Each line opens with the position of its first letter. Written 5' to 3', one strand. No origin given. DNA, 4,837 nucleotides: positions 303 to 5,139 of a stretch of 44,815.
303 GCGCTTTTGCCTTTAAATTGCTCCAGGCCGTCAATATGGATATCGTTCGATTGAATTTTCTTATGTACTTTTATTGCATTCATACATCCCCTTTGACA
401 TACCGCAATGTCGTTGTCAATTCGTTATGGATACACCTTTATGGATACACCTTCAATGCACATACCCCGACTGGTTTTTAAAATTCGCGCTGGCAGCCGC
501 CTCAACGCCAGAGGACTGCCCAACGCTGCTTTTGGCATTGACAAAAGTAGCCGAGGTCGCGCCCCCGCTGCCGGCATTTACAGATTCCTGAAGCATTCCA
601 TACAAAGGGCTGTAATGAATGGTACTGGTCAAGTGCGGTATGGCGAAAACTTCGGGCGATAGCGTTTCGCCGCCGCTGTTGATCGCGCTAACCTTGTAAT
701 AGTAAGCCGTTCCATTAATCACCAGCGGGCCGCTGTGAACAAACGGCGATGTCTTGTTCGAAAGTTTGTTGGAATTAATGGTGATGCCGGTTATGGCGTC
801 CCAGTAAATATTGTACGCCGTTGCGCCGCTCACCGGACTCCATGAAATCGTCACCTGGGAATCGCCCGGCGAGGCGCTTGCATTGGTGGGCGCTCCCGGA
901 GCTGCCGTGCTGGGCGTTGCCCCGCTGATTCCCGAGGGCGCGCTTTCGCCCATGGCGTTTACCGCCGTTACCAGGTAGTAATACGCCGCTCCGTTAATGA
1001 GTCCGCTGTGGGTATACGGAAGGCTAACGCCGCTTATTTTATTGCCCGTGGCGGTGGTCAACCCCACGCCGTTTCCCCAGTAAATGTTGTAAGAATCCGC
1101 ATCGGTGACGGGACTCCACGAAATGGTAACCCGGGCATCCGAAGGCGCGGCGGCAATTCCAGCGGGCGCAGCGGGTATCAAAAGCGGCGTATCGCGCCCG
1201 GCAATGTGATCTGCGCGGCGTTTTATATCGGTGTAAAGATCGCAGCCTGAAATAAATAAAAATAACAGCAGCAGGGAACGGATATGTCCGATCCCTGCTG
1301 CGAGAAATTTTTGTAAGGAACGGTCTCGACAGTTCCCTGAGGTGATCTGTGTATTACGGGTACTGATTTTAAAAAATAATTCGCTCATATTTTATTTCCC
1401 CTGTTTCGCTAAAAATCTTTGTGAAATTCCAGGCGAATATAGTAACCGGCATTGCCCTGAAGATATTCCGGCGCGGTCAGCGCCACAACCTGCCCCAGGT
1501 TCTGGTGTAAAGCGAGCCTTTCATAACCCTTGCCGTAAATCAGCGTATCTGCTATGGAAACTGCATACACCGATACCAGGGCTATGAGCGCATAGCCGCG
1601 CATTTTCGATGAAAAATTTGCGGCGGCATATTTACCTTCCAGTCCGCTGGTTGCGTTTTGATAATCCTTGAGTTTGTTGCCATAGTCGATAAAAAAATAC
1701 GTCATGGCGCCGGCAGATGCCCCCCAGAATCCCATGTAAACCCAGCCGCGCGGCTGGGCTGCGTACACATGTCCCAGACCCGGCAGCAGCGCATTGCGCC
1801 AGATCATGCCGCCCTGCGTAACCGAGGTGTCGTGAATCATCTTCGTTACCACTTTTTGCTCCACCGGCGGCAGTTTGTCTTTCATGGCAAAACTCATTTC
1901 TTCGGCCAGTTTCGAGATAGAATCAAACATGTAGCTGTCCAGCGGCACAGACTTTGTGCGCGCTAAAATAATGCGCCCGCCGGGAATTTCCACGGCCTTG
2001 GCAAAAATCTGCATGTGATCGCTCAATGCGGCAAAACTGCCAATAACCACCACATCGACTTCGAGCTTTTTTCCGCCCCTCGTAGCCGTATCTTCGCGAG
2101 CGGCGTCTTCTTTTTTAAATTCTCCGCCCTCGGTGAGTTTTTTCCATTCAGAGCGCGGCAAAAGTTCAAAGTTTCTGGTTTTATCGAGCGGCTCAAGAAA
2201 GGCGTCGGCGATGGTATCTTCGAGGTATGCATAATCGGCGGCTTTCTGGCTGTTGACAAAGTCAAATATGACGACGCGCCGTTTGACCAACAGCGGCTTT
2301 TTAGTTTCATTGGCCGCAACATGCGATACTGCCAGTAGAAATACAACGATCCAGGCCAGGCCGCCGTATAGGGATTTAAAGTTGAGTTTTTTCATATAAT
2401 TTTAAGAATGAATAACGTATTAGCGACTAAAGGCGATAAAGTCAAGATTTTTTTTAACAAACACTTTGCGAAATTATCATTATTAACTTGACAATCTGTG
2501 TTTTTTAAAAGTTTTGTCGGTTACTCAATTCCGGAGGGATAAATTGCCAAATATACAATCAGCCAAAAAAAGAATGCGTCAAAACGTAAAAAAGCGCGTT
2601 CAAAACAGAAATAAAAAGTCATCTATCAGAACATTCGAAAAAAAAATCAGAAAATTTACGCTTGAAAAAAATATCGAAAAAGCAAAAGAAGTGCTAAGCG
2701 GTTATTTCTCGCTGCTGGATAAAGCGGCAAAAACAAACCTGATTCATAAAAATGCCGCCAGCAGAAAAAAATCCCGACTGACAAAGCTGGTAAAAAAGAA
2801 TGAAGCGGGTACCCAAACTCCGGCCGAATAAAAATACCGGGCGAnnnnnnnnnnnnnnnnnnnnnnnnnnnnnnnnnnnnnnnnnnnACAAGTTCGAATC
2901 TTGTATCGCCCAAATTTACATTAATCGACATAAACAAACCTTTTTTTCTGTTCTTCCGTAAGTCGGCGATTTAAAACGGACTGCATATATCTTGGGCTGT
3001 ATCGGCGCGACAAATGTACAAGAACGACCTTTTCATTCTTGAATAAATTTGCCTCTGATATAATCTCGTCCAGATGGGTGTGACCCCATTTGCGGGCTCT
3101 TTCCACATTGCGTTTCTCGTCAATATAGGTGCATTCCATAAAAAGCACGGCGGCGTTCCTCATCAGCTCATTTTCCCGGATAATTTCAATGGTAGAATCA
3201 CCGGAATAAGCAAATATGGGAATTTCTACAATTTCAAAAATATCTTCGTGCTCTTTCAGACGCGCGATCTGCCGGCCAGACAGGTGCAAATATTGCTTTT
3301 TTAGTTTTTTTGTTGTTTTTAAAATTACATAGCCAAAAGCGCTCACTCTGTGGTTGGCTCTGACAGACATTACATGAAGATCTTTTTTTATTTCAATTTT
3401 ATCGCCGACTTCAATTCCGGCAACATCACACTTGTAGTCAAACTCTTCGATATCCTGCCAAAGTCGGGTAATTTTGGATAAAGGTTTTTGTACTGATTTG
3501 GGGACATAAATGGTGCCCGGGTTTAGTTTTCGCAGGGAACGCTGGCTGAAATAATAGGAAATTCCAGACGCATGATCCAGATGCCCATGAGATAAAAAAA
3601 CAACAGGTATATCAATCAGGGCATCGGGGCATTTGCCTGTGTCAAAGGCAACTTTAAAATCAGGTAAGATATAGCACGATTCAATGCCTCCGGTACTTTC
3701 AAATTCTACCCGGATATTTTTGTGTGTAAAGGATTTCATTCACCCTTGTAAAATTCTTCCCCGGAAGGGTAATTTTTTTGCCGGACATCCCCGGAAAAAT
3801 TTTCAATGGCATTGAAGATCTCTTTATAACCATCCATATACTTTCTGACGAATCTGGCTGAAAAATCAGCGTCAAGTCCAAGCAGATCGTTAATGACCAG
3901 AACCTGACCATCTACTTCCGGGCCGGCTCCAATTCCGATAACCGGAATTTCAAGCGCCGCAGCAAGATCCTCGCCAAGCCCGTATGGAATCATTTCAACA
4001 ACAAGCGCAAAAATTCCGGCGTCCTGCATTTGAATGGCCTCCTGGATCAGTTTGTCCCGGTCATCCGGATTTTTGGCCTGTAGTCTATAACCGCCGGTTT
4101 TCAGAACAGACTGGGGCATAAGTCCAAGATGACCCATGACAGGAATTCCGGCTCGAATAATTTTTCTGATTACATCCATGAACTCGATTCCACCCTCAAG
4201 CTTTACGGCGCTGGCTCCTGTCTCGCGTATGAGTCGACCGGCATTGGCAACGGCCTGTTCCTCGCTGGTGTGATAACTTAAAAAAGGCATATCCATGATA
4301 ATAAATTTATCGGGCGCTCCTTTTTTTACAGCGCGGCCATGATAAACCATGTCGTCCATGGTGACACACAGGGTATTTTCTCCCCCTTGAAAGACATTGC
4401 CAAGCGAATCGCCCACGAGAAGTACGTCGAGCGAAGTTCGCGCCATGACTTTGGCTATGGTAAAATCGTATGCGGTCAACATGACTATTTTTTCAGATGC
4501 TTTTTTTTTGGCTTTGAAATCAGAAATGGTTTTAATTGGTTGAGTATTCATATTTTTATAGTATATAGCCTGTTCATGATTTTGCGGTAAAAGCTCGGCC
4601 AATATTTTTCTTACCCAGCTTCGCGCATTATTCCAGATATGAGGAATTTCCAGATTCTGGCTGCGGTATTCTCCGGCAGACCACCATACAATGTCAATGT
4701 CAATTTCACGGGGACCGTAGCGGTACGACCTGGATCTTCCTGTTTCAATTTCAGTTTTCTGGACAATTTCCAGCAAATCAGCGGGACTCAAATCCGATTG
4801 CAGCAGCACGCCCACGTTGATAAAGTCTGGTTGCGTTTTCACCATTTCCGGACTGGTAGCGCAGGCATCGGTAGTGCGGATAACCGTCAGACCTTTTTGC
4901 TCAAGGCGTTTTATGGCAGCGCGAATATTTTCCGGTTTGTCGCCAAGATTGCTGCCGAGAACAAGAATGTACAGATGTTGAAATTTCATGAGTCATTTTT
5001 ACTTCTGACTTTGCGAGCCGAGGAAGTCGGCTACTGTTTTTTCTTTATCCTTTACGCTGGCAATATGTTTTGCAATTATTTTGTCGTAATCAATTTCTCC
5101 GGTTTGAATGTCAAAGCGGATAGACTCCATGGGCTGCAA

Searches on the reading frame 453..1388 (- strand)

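Call 28: search_protein_families(library=pfam, proteins=[window:453-1388:-])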
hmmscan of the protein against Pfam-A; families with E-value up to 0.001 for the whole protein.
window:453-1388:- (311 aa): 2 families
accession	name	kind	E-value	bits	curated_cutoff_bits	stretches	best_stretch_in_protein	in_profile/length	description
PF00041.27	fn3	-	2.2e-12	47.5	25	2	75-152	3-78/84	Fibronectin type III domain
PF21910.2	GH85_C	-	0.00011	23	27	0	83-114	15-49/95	GH85 endohexosaminidases, C-terminal domain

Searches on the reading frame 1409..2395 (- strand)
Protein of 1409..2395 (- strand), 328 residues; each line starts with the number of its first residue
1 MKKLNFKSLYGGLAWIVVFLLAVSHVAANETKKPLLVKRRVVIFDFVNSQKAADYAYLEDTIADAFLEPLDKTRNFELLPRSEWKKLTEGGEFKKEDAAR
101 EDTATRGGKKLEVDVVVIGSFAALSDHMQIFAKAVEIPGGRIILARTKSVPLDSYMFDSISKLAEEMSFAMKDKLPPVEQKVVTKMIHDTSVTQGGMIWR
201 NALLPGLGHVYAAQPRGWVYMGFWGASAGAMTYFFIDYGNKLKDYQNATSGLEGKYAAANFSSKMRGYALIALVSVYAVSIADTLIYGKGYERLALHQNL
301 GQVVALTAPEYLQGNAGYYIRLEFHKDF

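Call 28: search_protein_families(library=pfam, proteins=[window:1409-2395:-])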
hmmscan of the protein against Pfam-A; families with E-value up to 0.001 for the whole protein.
window:1409-2395:- (328 aa): 0 families

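Call 76: find_encoding_contigs(protein=window:1409-2395:-, flank=10000, max_places=4)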
Protein window:1409-2395:- (328 aa): 1 contig read that carries it; 1 place shown.
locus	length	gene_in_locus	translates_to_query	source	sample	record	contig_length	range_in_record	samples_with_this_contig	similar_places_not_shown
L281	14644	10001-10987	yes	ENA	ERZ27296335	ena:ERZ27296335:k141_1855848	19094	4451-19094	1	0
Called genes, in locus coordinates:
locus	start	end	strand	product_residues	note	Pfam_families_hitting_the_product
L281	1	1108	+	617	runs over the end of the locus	PF01973:MptE-like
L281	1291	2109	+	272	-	PF00196:GerE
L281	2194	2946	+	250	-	PF17131:TP_0789-like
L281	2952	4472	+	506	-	-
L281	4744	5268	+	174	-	PF00691:OmpA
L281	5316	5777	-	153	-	-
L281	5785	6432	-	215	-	PF02163:Peptidase_M50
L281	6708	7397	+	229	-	-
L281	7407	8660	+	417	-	PF01288:HPPK, PF02548:Pantoate_transf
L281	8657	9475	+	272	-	PF12706:Lactamase_B_2, PF23023:Anti-Pycsar_Apyc1 (weak)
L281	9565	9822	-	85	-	PF01649:Ribosomal_S20p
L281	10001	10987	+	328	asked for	-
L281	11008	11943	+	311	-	PF00041:fn3 (faint)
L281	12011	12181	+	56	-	-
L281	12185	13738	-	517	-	PF13007:LZ_Tnp_IS66, PF13005:zf-IS66, PF03050:DDE_Tnp_IS66, PF13817:DDE_Tnp_IS66_C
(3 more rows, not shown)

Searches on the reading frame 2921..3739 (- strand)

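Call 28: search_protein_families(library=pfam, proteins=[window:2921-3739:-])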
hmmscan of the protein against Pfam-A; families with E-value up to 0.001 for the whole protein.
window:2921-3739:- (272 aa): 1 family
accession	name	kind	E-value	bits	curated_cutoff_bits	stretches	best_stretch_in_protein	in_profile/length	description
PF12706.13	Lactamase_B_2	-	6.5e-14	52.4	27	1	39-242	26-199/200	Beta-lactamase superfamily domain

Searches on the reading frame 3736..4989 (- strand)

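Call 28: search_protein_families(library=pfam, proteins=[window:3736-4989:-])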
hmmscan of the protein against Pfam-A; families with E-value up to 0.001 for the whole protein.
window:3736-4989:- (417 aa): 2 families
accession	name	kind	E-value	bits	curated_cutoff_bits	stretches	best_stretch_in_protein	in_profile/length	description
PF02548.21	Pantoate_transf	-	5.8e-104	347.5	28.7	1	154-409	3-258/259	Ketopantoate hydroxymethyltransferase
PF01288.25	HPPK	-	4e-27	95.4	25.7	1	9-134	2-115/116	7,8-dihydro-6-hydroxymethylpterin-pyrophosphokinase (HPPK)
